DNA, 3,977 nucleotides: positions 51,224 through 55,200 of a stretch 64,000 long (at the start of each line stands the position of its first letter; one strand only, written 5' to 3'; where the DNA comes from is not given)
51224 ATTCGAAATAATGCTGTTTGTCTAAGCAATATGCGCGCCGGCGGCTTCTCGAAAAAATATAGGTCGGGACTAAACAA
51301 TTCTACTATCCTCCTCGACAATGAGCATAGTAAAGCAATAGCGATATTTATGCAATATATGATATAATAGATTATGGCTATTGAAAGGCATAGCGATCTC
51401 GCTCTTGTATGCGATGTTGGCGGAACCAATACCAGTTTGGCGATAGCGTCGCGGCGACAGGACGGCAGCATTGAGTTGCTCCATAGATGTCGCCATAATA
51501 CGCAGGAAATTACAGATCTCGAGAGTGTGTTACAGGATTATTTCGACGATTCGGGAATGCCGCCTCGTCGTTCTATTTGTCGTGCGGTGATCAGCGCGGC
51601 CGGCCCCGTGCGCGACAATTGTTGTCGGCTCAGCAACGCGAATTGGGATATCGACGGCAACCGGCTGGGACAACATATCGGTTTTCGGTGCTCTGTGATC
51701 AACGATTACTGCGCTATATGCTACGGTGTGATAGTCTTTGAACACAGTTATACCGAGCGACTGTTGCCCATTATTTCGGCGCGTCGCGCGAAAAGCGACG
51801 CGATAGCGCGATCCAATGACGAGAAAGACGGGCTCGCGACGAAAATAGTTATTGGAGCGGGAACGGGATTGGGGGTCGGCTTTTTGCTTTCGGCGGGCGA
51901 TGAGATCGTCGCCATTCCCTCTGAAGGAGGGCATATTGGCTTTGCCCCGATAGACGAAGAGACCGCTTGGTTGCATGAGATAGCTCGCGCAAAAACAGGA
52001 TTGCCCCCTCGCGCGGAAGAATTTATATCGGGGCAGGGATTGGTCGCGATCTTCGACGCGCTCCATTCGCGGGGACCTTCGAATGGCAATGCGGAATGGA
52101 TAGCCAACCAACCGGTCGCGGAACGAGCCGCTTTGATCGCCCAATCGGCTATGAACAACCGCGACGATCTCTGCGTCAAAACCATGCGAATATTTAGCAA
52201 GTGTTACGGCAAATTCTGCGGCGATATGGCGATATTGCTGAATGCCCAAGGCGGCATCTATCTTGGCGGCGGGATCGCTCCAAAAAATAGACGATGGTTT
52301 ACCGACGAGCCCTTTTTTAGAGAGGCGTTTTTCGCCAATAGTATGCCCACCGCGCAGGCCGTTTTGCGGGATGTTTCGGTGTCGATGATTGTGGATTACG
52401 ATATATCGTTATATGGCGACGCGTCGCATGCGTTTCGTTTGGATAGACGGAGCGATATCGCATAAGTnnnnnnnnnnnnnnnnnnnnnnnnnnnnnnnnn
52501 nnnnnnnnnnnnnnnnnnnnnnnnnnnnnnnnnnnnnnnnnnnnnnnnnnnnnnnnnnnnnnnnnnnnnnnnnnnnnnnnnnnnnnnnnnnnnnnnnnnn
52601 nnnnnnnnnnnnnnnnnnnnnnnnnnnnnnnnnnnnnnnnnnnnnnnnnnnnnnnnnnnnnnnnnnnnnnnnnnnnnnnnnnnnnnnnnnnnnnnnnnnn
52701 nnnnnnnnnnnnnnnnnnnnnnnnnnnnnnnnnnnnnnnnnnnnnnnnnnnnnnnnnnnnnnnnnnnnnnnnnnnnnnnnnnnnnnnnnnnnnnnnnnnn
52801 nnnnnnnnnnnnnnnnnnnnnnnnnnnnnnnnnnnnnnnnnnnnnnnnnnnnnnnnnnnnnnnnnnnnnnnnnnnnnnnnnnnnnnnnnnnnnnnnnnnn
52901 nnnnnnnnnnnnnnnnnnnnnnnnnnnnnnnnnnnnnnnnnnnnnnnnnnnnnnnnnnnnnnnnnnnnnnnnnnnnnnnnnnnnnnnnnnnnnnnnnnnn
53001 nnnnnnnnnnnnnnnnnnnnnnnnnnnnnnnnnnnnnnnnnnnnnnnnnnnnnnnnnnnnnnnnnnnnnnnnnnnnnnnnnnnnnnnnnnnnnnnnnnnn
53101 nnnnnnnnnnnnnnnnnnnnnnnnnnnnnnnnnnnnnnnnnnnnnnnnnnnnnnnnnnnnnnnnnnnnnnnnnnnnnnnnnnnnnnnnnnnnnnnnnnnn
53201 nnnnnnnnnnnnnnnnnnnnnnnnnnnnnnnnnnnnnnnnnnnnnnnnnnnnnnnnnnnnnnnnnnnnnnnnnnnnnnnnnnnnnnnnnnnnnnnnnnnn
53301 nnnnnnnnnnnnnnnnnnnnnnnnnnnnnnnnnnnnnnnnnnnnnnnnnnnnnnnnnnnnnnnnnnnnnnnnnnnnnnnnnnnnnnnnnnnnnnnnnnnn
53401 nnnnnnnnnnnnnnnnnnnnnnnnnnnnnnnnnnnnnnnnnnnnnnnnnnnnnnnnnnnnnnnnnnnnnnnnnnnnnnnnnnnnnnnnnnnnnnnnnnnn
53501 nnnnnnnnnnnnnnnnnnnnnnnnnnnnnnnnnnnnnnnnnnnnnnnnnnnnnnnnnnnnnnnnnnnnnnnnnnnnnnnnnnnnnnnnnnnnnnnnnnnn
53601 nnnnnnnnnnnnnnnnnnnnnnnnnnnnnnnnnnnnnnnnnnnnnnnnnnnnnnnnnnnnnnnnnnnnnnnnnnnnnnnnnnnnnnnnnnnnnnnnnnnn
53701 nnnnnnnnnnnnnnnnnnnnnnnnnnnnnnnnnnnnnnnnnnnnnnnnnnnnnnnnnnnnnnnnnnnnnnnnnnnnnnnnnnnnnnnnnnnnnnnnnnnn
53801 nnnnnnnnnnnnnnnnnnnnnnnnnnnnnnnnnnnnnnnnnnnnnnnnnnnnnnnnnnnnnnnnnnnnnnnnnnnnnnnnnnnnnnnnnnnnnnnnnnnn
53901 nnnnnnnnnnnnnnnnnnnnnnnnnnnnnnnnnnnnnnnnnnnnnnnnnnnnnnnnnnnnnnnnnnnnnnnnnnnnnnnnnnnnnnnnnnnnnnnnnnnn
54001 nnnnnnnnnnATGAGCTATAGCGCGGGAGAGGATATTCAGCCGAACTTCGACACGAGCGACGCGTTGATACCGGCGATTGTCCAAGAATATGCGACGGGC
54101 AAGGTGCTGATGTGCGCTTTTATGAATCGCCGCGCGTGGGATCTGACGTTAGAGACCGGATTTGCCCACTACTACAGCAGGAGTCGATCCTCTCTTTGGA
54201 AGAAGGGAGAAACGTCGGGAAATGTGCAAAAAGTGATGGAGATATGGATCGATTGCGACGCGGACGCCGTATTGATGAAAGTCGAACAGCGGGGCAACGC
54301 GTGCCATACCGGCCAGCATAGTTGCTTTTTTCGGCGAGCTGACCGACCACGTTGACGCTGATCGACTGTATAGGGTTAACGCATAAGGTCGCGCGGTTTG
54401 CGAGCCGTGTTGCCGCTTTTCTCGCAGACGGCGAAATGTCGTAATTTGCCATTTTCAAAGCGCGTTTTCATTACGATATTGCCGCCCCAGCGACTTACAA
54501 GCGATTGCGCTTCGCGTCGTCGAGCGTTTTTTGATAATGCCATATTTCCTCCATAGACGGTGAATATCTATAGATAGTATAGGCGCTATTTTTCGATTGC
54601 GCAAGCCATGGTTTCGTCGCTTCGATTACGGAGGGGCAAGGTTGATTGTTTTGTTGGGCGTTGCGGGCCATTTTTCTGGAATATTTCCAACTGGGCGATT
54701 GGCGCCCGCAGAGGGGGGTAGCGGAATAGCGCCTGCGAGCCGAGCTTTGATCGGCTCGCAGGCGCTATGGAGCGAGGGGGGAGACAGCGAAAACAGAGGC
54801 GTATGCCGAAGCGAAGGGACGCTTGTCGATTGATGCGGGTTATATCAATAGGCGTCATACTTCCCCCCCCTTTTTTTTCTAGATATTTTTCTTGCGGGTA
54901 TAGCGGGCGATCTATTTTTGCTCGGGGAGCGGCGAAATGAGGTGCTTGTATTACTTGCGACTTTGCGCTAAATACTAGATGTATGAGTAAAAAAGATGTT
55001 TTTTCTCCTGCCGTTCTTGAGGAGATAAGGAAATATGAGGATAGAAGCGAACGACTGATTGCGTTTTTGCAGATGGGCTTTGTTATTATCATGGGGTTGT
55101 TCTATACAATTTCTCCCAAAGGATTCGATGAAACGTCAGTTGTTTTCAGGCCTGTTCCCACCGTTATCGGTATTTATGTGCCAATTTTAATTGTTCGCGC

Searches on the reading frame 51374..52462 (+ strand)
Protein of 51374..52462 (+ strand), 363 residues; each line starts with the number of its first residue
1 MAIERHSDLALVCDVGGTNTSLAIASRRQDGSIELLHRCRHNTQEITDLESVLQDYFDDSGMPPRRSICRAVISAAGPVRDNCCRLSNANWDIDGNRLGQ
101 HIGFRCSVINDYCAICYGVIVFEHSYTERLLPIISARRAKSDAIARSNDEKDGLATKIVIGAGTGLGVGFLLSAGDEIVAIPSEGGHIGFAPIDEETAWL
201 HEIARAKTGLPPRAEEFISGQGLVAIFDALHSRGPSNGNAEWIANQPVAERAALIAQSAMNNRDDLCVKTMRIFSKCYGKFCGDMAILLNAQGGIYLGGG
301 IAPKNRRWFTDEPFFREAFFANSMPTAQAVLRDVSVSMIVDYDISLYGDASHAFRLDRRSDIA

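Call 22: search_protein_families(library=ncbifam, proteins=[window:51374-52462:+], max_evalue=0.00001)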
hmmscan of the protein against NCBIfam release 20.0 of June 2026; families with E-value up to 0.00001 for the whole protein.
window:51374-52462:+ (363 aa): 7 families
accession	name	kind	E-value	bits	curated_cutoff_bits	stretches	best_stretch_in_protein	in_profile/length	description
NF001415.0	PRK00292.1-2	equivalog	1.5e-59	202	333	1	9-353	3-341/346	glucokinase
TIGR00749.1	glk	equivalog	1.8e-52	178.6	225.45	1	11-349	1-314/315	glucokinase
NF001416.0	PRK00292.1-3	equivalog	1.3e-49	169.2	383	1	8-347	11-325/339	glucokinase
NF001414.0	PRK00292.1-1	equivalog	2.7e-42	145.2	502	1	9-352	4-312/321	glucokinase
NF001417.0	PRK00292.1-4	equivalog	1.1e-38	132.8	468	1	11-353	16-324/342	glucokinase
NF009073.0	PRK12408.1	subfamily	2.7e-35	122.1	240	1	11-351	19-330/338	glucokinase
NF010701.0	PRK14101.1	equivalog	2.8e-33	115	920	1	9-322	19-299/638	bifunctional transcriptional regulator/glucokinase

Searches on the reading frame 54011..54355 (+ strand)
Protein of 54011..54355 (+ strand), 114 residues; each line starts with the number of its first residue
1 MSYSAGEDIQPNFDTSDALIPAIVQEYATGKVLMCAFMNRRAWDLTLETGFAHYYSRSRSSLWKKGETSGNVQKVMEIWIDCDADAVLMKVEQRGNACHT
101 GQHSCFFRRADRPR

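Call 19: find_encoding_contigs(protein=window:54011-54355:+, flank=10000, max_places=10)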
Protein window:54011-54355:+ (114 aa): no gene with exactly this product is on record in the collection.

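Call 22: search_protein_families(library=ncbifam, proteins=[window:54011-54352:+], max_evalue=0.00001)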
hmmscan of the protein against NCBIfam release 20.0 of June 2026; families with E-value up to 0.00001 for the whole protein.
window:54011-54352:+ (114 aa): 2 families
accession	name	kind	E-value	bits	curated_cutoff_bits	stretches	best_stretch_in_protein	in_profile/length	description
NF000768.0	PRK00051.1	equivalog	7.9e-48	161.3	126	1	10-110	15-114/131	phosphoribosyl-AMP cyclohydrolase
NF002747.0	PRK02759.1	equivalog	2.8e-44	151.2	187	1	11-109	10-108/208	bifunctional phosphoribosyl-AMP cyclohydrolase/phosphoribosyl-ATP diphosphatase HisIE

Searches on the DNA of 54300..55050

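Call 36: search_rna_families(source=window, start=54300, end=55050, threshold=evalue, max_evalue=1)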
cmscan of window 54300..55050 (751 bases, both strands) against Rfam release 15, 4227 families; matches with E-value up to 1: 3.
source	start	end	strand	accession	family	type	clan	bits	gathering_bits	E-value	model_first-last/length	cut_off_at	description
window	54729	54765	+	RF04159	MIR1437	Gene; miRNA;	-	20.2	168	0.74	1-192/192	no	MIR1437 microRNA precursor family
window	54727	54767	-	RF02521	Virus-PTE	Cis-reg;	-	17.9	80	0.76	1-85/85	no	Panicum mosaic virus cap-independent translation enhancer RNA (PTE)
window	54731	54763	-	RF00457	IRES_mnt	Cis-reg; IRES;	-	17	100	0.064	125-158/203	no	Mnt IRES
